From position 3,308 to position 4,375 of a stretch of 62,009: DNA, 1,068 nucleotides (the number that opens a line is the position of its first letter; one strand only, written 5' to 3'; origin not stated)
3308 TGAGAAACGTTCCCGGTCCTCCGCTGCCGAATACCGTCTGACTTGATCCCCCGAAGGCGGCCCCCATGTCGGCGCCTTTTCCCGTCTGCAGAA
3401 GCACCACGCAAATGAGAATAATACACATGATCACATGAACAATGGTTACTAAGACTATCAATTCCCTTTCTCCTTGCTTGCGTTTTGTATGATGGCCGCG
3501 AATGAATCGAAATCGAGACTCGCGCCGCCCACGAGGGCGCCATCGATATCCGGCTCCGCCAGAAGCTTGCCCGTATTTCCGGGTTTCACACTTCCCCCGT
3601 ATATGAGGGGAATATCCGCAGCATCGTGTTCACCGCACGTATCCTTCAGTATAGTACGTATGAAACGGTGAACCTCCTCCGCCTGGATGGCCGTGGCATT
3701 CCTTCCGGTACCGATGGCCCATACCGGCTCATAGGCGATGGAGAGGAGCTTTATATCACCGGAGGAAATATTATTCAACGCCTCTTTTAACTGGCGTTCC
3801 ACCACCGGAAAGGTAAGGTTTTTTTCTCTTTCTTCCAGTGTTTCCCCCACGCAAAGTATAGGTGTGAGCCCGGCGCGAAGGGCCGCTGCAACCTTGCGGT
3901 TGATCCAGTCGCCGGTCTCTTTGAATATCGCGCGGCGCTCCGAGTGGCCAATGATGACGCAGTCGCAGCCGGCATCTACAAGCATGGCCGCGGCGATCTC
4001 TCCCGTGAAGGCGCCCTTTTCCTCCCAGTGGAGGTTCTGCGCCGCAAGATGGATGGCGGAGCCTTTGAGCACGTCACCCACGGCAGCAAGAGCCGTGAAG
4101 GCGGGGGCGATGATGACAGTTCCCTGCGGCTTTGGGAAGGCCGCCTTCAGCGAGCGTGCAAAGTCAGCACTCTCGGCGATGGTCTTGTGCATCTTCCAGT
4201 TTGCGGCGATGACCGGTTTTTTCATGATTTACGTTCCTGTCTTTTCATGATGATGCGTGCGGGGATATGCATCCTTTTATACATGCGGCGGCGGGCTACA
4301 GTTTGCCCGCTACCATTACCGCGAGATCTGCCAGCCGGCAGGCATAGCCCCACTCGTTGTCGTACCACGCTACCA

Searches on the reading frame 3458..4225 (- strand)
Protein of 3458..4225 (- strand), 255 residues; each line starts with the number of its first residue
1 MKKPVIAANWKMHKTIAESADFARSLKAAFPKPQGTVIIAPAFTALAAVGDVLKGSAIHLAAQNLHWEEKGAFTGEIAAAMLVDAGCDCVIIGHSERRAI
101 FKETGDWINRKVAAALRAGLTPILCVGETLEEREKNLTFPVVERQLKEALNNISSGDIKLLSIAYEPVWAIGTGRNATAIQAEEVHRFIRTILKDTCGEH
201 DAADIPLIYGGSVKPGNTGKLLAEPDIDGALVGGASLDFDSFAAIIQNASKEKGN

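Call 14: find_related_loci(query=window:3458-4225:-, collection=genome_contigs, flank=10000)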
Query window:3458-4225:- (255 aa) in genome_contigs; peptide patterns used: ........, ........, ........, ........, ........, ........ (x = any residue, [..] = any of these).
600 stretches matched a pattern (row limit reached: there are more); 525 encode a relative of the query (tblastn E <= 1e-3); the best 80 are kept; 80 distinct loci.
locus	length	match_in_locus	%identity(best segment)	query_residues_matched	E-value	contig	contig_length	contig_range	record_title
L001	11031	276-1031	61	1-251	3e-103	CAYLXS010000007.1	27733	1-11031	MAG TPA_asm: uncultured Syntrophaceae bacterium isolate binchicken_co243_90 genome assembly, contig: NODE_1203_length_27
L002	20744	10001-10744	61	1-247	2e-102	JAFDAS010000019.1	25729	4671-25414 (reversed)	MAG: Deltaproteobacteria bacterium isolate AB_3033_Bin_88 AB_3033_Bin_88_scaffold_2535, whole genome shotgun sequence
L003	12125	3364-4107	60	1-247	4e-102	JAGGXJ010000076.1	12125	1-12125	MAG: Syntrophobacterales bacterium isolate AUK149 PB_MBMC_103_c_000000000103, whole genome shotgun sequence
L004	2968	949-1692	60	1-247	2e-103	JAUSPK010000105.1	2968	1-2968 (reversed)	MAG: Syntrophales bacterium isolate E21_metabat.bin.54_sub E21_k141_21689, whole genome shotgun sequence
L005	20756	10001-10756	58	1-251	2e-100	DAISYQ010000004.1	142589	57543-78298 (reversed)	MAG TPA_asm: Syntrophales bacterium isolate CTOTU18710 NODE_71_length_142589_cov_7.866474, whole genome shotgun sequence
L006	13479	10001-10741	61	1-246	1e-95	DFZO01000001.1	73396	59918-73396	MAG TPA_asm: Syntrophaceae bacterium UBA4054 UBA4054_contig_3087, whole genome shotgun sequence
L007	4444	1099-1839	60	1-246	9e-96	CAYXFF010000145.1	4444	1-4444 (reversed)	MAG TPA_asm: uncultured Syntrophaceae bacterium isolate SRP178699_co1_457 genome assembly, contig: NODE_29739_length_444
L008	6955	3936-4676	60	1-246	1e-94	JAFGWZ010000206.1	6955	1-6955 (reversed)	MAG: Deltaproteobacteria bacterium isolate ZodW_Metabat.303 k87_17505729, whole genome shotgun sequence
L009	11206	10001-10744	59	1-247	9e-93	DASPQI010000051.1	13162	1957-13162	MAG TPA_asm: Syntrophales bacterium isolate SMAG_U12195 k141_641125, whole genome shotgun sequence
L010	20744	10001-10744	53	1-247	4e-90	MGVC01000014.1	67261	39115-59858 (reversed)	MAG: Elusimicrobia bacterium RIFOXYA2_FULL_39_19 rifoxya2_full_scaffold_140, whole genome shotgun sequence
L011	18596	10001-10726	58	2-242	2e-89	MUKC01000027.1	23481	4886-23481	MAG: Desulfobacca sp. 4484_104 ex4484_104_scaffold_2447, whole genome shotgun sequence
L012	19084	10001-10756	54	1-251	2e-89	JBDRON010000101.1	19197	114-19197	MAG: Elusimicrobiota bacterium isolate MEGAHIT-group-1.958 k141_3422267, whole genome shotgun sequence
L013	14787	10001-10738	57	2-246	5e-89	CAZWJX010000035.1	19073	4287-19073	MAG TPA_asm: uncultured Syntrophobacterales bacterium isolate binchicken_co1_112 genome assembly, contig: NODE_1688_leng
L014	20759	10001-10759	55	1-250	4e-87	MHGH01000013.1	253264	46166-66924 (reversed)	MAG: Omnitrophica WOR_2 bacterium RBG_13_41_10 RBG_13_scaffold_45, whole genome shotgun sequence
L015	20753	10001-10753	55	2-249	2e-87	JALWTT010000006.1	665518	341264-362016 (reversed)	MAG: Thermotogaceae bacterium isolate M2_metabat2_scaf2bin.213 M2_NODE_1_length_665518_cov_5.394407, whole genome shotgu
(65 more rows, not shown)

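Call 25: find_homologous_proteins(query=window:3458-4225:-, max_evalue=1e-60)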
Query window:3458-4225:- (255 aa): 7090 proteins with E <= 1e-60 among 8000 candidates; the best 120 are listed.
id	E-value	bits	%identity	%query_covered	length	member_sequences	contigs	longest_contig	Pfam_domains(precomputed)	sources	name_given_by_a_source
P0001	3.0e-164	562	100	100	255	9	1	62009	PF00121.25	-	-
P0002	2.3e-137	474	85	100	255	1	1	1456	PF00121.25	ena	-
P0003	4.6e-135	467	84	100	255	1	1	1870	PF00121.25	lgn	-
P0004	1.3e-98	347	63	97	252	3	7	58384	PF00121.25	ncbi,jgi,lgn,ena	-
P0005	1.4e-98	347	62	98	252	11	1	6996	PF00121.25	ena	-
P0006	1.0e-97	344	62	97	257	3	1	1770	PF00121.25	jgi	-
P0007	1.2e-97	344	61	98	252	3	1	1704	PF00121.25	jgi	-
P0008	1.4e-97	344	63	97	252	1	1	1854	PF00121.25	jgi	-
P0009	1.3e-96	341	62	97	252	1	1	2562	PF00121.25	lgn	-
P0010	2.1e-96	340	61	97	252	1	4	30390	PF00121.25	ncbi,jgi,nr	ncbi:MAG: triose-phosphate isomerase [Deltaproteobacteria bacterium]|nr:triose-phosphate isomerase [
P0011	1.5e-94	334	62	96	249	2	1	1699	PF00121.25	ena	-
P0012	3.4e-94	333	61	97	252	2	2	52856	PF00121.25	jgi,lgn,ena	-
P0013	4.2e-94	333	60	97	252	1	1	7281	PF00121.25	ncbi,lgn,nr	ncbi:MAG: triose-phosphate isomerase [Deltaproteobacteria bacterium]|nr:triose-phosphate isomerase [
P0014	1.7e-92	327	61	97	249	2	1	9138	PF00121.25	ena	-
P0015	1.8e-92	327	62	97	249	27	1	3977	PF00121.25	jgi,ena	-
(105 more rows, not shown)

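Call 26: list_cluster_members(proteins=[P0001])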
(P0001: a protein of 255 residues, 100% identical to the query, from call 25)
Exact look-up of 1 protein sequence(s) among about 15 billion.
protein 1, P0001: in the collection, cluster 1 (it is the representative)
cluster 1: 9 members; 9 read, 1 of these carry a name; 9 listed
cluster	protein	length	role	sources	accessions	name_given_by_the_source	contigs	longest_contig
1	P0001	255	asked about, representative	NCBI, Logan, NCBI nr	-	-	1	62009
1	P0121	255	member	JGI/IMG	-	triosephosphate isomerase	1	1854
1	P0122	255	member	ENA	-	-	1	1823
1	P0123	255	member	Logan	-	-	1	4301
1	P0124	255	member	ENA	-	-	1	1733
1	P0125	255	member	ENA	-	-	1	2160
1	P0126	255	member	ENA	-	-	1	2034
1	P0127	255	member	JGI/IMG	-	-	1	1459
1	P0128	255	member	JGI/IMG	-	-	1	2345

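Call 27: find_encoding_contigs(protein=P0003, flank=10000)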
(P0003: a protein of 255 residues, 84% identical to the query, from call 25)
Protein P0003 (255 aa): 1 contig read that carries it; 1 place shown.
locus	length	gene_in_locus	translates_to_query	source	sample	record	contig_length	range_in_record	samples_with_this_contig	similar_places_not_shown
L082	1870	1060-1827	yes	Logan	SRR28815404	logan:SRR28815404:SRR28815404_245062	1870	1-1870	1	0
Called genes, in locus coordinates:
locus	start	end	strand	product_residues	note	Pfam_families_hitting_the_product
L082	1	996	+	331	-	?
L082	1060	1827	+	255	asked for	PF00121:TIM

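Call 28: find_encoding_contigs(protein=P0002, flank=10000)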
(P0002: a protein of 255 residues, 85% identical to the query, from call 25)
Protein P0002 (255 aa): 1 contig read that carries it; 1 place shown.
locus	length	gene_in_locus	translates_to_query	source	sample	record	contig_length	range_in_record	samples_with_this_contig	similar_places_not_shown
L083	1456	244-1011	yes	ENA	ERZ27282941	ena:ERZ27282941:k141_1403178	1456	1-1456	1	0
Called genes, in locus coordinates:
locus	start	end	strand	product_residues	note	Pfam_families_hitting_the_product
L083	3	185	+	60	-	?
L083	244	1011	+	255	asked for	PF00121:TIM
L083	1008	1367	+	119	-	PF03840:SecG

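Call 29: find_encoding_contigs(protein=P0123, flank=10000)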
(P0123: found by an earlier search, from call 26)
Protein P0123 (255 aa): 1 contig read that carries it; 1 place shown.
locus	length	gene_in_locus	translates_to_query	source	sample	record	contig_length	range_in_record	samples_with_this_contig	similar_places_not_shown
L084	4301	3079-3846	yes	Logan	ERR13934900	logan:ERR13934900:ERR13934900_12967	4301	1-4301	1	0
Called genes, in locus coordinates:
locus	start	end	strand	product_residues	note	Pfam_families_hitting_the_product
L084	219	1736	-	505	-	PF01875:Memo, PF01871:AMMECR1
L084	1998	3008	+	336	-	PF00044:Gp_dh_N, PF02800:Gp_dh_C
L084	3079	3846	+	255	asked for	PF00121:TIM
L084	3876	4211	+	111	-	PF03840:SecG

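Call 30: find_encoding_contigs(protein=P0128, flank=10000)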
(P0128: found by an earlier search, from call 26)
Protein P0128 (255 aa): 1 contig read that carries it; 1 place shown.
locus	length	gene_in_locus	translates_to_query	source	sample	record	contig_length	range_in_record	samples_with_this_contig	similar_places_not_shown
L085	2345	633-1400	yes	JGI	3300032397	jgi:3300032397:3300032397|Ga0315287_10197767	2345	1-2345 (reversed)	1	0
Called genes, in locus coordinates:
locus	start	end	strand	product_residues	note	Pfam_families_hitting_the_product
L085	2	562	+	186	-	?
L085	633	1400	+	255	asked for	PF00121:TIM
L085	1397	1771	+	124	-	PF03840:SecG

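Call 53: search_protein_families(library=pfam, proteins=[L006:11285-12490:-, L007:2473-3615:-, L006:12435-12833:-, L006:12843-13184:-, L007:3603-3887:-], max_evalue=0.001)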
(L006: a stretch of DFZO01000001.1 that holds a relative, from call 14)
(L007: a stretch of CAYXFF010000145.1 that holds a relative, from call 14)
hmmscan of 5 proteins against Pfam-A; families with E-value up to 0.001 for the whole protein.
L006:11285-12490:- (401 aa): 1 family
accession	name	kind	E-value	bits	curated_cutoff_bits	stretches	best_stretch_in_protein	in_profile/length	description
PF00589.27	Phage_integrase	-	1.4e-22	80.7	27.1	1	197-359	3-170/172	Phage integrase family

L007:2473-3615:- (380 aa): 3 families
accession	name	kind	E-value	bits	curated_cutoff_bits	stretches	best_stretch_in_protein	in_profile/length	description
PF00589.27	Phage_integrase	-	3.9e-23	82.5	27.1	1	179-344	6-166/172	Phage integrase family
PF22022.2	Phage_int_M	-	4.6e-10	40.1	27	1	73-164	1-94/96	Phage integrase central domain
PF14659.12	Phage_int_SAM_3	-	6.5e-09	36.3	22.6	1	73-128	2-57/58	Phage integrase, N-terminal SAM-like domain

L006:12435-12833:- (132 aa): 3 families
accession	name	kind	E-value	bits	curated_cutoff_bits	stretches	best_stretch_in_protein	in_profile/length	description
PF01381.28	HTH_3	-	1.1e-08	35.5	23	1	45-83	1-38/55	Helix-turn-helix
PF13560.12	HTH_31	-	6.1e-08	33.3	27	1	44-98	5-61/64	Helix-turn-helix domain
PF15731.11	MqsA_antitoxin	-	0.00026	21.5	30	1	26-83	55-112/131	Antitoxin component of bacterial toxin-antitoxin system, MqsA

L006:12843-13184:- (113 aa): 1 family
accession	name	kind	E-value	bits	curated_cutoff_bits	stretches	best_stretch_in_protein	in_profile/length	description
PF12728.13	HTH_17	-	6.5e-05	23.5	27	1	56-109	1-49/51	Helix-turn-helix domain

L007:3603-3887:- (94 aa): 3 families
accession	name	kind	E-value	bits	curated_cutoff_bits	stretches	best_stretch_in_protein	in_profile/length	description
PF12728.13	HTH_17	-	3.3e-06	27.7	27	1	13-61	1-47/51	Helix-turn-helix domain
PF00376.29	MerR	-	4.1e-05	23.7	28.2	1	17-40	3-26/38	MerR family regulatory protein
PF13411.12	MerR_1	-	4.3e-05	24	21.6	1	16-68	3-54/69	MerR HTH family regulatory protein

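Call 56: find_encoding_contigs(protein=P0125, flank=10000)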
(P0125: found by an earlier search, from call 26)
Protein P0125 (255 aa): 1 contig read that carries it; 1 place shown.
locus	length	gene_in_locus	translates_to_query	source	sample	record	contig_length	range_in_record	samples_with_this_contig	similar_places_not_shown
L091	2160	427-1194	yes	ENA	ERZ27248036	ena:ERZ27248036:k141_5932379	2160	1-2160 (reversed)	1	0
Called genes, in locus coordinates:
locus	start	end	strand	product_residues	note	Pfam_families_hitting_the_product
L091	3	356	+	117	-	?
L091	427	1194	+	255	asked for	PF00121:TIM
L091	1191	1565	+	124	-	PF03840:SecG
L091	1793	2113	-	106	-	-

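Call 57: find_encoding_contigs(protein=P0126, flank=10000)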
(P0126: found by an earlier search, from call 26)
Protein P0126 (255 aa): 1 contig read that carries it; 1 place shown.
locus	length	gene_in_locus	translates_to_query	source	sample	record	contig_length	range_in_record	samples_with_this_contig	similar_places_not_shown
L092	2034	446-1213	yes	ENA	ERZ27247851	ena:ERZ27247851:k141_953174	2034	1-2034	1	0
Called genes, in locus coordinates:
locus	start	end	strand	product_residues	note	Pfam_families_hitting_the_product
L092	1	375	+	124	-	?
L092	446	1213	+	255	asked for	PF00121:TIM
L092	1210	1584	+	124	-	PF03840:SecG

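Call 59: find_related_loci(query=L006:11285-12490:-, collection=genome_contigs, flank=10000)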
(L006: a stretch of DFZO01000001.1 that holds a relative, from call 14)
Query L006:11285-12490:- (401 aa) in genome_contigs; peptide patterns used: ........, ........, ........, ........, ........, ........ (x = any residue, [..] = any of these).
234 stretches matched a pattern; 49 encode a relative of the query (tblastn E <= 1e-3); 48 distinct loci.
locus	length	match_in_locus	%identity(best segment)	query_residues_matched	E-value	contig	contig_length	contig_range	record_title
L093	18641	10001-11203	75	1-401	0e+0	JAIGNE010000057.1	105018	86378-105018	MAG: Deltaproteobacteria bacterium isolate BIN3 29742, whole genome shotgun sequence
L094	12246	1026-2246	75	1-400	0e+0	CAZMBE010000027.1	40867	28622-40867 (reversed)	MAG TPA_asm: uncultured Syntrophaceae bacterium isolate binchicken_co74_360 genome assembly, contig: NODE_1749_length_40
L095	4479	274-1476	75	1-401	0e+0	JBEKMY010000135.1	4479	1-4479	MAG: Smithella sp. isolate SPRUCE 404 SPRUCE_404_142, whole genome shotgun sequence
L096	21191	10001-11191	75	1-397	0e+0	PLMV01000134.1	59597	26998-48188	MAG: Syntrophaceae bacterium isolate fen_1165 73.20120800_E2X.4_contig_3398, whole genome shotgun sequence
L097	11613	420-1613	74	1-398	0e+0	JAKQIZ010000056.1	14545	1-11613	MAG: Deltaproteobacteria bacterium isolate USDV_maxbin.029 k141_269446, whole genome shotgun sequence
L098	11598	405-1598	74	1-398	0e+0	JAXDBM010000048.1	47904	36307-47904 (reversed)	MAG: Syntrophales bacterium isolate POMEDNA-B18 Raw2_k127_1896216, whole genome shotgun sequence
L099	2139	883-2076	74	1-398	0e+0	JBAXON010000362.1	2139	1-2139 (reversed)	MAG: Deltaproteobacteria bacterium isolate ELA506 MAG506_362, whole genome shotgun sequence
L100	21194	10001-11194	73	1-398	0e+0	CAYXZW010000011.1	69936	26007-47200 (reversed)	MAG TPA_asm: uncultured Smithella sp. isolate SRP302447_co2_126 genome assembly, contig: NODE_1207_length_69936_cov_13.4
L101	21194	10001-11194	75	1-398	0e+0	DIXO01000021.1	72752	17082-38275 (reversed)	MAG TPA_asm: Syntrophaceae bacterium UBA6078 UBA6078_contig_3968, whole genome shotgun sequence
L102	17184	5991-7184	75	1-398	0e+0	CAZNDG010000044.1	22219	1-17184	MAG TPA_asm: uncultured Syntrophus sp. isolate binchicken_co27_459 genome assembly, contig: NODE_4118_length_22219_cov_1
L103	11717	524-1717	75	1-398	0e+0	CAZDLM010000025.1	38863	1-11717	MAG TPA_asm: uncultured Syntrophaceae bacterium isolate SRP263991_co1_532 genome assembly, contig: NODE_1142_length_3886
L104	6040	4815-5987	73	1-391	0e+0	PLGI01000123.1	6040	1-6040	MAG: Syntrophaceae bacterium isolate bog_1110 73.20110800_S3D.35_contig_57544, whole genome shotgun sequence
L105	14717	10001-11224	72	1-401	0e+0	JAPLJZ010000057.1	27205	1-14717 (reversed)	MAG: Deltaproteobacteria bacterium isolate LacPavin_0419_WC70S_MAG_52_23 LacPavin_0419_WC70S_scaffold_186545, whole geno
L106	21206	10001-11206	71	2-401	0e+0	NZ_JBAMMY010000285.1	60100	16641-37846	Desulfobacterium sp. N47 k141_784, whole genome shotgun sequence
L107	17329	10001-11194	70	1-398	0e+0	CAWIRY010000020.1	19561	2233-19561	MAG: uncultured delta proteobacterium isolate MFD03323.bin.1.124 genome assembly, contig: contig_153966, whole genome sh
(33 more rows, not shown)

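Call 86: search_protein_families(library=pfam, proteins=[L002:11431-12381:+, L002:12412-13806:+, L091:1793-2113:-], max_evalue=0.001)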
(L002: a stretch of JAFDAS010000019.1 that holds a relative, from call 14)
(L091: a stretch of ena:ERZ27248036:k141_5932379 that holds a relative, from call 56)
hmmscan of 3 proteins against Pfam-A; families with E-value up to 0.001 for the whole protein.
L002:11431-12381:+ (316 aa): 2 families
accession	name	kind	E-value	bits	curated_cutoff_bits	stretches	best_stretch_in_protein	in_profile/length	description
PF18913.5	FBPase_C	-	6.8e-40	136.3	27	1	186-309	2-126/127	Fructose-1-6-bisphosphatase, C-terminal domain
PF00316.25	FBPase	-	6.7e-35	120.9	34.8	1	24-179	18-189/191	Fructose-1-6-bisphosphatase, N-terminal domain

L002:12412-13806:+ (464 aa): 2 families
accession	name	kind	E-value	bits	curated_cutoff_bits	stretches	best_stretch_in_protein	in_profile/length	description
PF01116.26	F_bP_aldolase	-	1.6e-15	57.9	25.5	1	87-362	13-240/277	Fructose-bisphosphate aldolase class-II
PF08013.17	GatZ_KbaZ-like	-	0.00011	21.5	26.7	1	129-204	55-130/420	D-tagatose-1,6-bisphosphate aldolase subunit GatZ/KbaZ-like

L091:1793-2113:- (106 aa): 0 families

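Call 90: search_solved_structures(query=L006:11285-12490:-, max_evalue=0.01)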
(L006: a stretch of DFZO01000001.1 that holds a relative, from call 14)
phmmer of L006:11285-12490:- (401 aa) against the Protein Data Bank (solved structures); distinct sequences matched with E-value up to 0.01: 4.
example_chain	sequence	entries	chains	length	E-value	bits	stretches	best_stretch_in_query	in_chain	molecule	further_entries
4a8e_A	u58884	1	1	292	1.4e-06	30.9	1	195-367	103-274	PROBABLE TYROSINE RECOMBINASE XERC-LIKE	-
5hxy_A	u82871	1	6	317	4.8e-06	29.1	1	95-365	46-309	Tyrosine recombinase XerA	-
5c6k_A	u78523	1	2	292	6.1e-05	25.4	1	76-354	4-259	Integrase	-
1aih_A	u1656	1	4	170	0.0015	20.9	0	222-356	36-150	HP1 INTEGRASE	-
